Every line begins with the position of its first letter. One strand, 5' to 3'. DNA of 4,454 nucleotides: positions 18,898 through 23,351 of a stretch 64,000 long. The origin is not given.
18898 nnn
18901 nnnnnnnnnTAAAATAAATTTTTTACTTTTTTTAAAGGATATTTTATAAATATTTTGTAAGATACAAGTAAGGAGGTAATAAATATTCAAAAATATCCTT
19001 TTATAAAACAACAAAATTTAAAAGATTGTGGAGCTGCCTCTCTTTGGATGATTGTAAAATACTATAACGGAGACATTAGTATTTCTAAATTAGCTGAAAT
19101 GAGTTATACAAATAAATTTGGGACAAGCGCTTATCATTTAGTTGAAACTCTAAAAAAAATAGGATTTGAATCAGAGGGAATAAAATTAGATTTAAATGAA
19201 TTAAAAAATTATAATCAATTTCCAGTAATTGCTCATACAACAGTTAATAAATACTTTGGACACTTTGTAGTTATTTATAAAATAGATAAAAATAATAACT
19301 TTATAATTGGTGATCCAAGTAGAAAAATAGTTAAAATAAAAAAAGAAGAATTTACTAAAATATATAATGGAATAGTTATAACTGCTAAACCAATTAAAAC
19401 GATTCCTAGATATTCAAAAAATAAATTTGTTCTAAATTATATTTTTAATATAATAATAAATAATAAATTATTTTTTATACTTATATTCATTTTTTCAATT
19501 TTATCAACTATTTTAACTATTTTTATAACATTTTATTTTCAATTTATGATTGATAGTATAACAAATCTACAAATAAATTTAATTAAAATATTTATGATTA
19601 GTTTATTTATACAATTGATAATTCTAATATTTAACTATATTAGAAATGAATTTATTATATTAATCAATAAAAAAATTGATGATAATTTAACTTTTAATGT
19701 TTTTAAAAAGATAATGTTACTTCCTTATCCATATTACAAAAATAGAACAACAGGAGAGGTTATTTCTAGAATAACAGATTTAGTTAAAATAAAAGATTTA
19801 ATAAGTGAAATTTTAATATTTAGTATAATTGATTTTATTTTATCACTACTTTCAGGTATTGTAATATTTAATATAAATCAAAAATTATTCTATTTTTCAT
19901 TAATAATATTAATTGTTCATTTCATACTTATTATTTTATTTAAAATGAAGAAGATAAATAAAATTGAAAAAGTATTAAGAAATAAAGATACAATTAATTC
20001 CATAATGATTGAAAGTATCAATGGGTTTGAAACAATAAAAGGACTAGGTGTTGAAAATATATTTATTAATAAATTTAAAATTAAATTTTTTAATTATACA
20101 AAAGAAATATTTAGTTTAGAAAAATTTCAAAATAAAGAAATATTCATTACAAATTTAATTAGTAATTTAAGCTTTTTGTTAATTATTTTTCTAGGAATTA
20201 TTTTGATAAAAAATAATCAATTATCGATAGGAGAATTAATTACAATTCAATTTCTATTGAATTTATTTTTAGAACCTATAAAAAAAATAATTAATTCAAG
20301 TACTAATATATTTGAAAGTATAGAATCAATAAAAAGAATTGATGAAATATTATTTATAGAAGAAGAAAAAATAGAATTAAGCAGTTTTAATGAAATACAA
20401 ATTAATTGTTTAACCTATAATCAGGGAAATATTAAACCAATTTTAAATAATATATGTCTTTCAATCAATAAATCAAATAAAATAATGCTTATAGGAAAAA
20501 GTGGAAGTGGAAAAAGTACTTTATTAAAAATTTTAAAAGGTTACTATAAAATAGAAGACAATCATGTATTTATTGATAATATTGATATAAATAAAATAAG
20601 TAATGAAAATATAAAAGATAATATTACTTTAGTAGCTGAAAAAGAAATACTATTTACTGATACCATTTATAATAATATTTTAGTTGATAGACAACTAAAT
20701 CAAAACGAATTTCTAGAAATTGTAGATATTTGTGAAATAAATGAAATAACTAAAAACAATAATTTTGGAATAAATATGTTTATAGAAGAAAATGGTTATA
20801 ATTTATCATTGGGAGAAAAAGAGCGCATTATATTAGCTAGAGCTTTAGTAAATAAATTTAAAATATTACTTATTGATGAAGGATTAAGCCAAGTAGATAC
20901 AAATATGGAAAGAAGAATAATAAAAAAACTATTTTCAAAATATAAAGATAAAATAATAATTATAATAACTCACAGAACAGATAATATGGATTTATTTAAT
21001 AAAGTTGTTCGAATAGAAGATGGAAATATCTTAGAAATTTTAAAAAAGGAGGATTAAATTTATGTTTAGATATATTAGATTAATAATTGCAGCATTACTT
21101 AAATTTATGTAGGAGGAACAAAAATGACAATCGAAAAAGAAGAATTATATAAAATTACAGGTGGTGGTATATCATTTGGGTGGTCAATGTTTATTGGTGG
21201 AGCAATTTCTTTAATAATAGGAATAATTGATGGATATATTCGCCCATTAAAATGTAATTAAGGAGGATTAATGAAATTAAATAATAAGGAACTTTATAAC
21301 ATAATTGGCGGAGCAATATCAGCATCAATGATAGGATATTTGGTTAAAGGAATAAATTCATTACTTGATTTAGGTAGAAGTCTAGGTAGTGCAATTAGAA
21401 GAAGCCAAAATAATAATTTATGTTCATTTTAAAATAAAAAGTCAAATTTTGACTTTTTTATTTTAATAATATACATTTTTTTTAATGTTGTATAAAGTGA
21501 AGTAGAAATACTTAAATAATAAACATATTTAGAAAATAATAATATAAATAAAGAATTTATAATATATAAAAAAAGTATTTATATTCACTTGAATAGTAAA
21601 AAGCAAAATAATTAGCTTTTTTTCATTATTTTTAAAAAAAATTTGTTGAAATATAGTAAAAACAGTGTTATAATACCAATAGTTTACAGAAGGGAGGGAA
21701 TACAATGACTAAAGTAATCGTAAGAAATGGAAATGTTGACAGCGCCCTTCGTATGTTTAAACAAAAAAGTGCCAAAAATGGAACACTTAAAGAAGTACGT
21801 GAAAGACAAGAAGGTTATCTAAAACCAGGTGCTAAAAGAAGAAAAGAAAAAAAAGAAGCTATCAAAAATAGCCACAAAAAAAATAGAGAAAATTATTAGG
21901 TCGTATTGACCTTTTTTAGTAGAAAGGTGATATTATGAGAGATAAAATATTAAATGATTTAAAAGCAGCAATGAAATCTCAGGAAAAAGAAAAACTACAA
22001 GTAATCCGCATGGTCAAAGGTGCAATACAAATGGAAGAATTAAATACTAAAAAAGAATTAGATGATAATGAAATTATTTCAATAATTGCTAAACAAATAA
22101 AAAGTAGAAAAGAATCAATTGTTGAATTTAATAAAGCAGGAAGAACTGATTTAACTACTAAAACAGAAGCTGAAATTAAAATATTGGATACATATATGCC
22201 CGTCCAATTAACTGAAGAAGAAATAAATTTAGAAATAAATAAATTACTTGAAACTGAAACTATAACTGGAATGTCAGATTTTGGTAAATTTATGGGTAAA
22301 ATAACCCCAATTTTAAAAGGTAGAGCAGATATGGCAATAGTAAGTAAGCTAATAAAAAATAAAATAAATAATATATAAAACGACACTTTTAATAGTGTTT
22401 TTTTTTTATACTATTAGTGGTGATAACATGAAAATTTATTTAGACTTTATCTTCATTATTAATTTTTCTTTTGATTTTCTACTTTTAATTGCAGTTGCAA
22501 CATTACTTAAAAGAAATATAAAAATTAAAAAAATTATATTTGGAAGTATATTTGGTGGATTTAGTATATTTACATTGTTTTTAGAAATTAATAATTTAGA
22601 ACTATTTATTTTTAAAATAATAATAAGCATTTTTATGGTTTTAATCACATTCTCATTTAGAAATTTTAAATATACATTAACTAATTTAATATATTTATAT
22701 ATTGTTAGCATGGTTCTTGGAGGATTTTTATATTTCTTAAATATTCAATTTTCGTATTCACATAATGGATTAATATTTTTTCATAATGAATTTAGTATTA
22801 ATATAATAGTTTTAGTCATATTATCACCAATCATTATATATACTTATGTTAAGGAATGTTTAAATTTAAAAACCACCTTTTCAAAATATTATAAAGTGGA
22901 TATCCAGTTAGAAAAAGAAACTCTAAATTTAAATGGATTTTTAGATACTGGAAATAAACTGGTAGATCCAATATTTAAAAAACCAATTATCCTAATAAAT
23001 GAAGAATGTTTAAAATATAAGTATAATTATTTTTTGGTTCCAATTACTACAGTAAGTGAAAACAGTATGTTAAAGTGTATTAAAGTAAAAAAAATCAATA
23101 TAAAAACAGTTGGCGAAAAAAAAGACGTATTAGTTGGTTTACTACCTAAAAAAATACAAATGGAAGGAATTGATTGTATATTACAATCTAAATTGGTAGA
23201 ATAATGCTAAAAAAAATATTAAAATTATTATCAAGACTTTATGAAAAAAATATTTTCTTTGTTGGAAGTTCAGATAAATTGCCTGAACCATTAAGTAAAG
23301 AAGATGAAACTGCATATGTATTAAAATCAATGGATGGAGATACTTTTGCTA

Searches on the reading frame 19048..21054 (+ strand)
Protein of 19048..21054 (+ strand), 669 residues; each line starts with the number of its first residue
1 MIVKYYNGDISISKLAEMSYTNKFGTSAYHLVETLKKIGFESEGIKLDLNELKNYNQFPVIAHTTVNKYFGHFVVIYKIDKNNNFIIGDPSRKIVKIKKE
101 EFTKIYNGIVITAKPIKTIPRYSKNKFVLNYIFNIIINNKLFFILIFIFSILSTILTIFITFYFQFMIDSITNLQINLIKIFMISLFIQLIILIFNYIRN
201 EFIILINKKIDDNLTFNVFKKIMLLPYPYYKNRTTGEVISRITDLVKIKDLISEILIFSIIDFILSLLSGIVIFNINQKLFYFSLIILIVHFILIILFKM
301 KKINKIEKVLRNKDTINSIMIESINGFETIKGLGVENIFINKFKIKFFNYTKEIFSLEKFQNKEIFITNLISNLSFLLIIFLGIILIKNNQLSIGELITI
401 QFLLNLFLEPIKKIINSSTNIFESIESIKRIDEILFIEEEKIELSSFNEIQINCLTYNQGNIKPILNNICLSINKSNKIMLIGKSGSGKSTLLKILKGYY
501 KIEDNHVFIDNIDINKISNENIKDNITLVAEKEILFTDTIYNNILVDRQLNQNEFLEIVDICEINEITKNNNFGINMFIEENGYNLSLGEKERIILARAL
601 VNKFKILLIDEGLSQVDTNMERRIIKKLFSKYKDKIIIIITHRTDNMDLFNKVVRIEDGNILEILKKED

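Call 18: search_protein_families(library=ncbifam, proteins=[window:19048-21054:+], max_evalue=0.00001)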
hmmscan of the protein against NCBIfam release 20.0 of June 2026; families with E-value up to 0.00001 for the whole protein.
window:19048-21054:+ (669 aa): 161 families (the best 25 are shown)
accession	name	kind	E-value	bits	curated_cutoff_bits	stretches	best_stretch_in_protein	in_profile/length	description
TIGR01193.1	bacteriocin_ABC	subfamily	3.6e-107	359.6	523.85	1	1-663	14-688/708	peptide cleavage/export ABC transporter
TIGR03796.1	NHLM_micro_ABC1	equivalog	8e-85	285.5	853.3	1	1-663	20-691/710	NHLP family bacteriocin export ABC transporter peptidase/permease/ATPase subunit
TIGR03375.1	type_I_sec_LssB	subfamily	3.9e-84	283.2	693.1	1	2-662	10-680/696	type I secretion system permease/ATPase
NF045998.1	cleave_ABC_plasm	equivalog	6.4e-83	279.2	500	1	2-643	17-660/673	Mbov_0121 family peptidase domain-containing ABC transporter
TIGR01846.1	type_I_sec_HlyB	subfamily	6e-77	259.5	725.55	1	3-664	9-672/694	type I secretion system permease/ATPase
TIGR03797.1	NHLM_micro_ABC2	equivalog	2.5e-62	211.4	709.4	1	139-663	134-664/686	NHLP bacteriocin export ABC transporter permease/ATPase subunit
TIGR02203.1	MsbA_lipidA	equivalog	1.3e-52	179.1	602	1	147-663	20-548/572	lipid A export permease/ATP-binding protein MsbA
TIGR02204.1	MsbA_rel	hypoth_equivalog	4.4e-50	170.9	780.4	1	128-664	5-555/576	ABC transporter, permease/ATP-binding protein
NF008364.0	PRK11160.1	equivalog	4.5e-48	164.2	630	1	213-664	94-555/575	heme ABC transporter ATP-binding protein/permease CydC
TIGR01842.1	type_I_sec_PrtD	subfamily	5.2e-48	163.9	510.15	1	139-664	4-534/544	type I secretion system permease/ATPase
TIGR02857.1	CydD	equivalog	7.4e-47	160.5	435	1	142-655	4-528/529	thiol reductant ABC exporter subunit CydD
NF008381.0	PRK11176.1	equivalog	1.5e-46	159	867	1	133-664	17-559/582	lipid A ABC transporter ATP-binding protein/permease MsbA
TIGR00958.1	3a01208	subfamily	1.1e-45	156.2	874.6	1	123-663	143-693/711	antigen peptide transporter 2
NF045513.1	HepA_fam_ABC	equivalog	1.9e-45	155.4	725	1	144-664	57-589/610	heterocyst formation ABC transporter subunit HepA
NF052233.1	CphA_assoc_ABC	equivalog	1.5e-43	149.2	880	1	172-667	222-726/766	cyanophycin metabolism-associated ABC transporter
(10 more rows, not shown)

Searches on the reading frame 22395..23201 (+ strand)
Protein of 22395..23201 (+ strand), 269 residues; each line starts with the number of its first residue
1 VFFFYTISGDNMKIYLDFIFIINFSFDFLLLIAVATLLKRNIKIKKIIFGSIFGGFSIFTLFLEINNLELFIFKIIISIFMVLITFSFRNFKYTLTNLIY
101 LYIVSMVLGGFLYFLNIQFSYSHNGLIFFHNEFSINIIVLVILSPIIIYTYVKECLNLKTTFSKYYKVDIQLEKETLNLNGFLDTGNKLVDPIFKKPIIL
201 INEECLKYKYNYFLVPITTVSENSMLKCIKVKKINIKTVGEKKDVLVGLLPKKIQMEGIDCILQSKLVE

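Call 18: search_protein_families(library=ncbifam, proteins=[window:22395-23201:+], max_evalue=0.00001)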
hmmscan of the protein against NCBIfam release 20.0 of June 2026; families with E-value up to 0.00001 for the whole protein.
window:22395-23201:+ (269 aa): 1 family
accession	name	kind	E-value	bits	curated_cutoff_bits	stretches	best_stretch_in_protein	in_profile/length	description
TIGR02854.1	spore_II_GA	equivalog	2e-35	122.6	209.55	1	12-257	1-281/293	sigma-E processing peptidase SpoIIGA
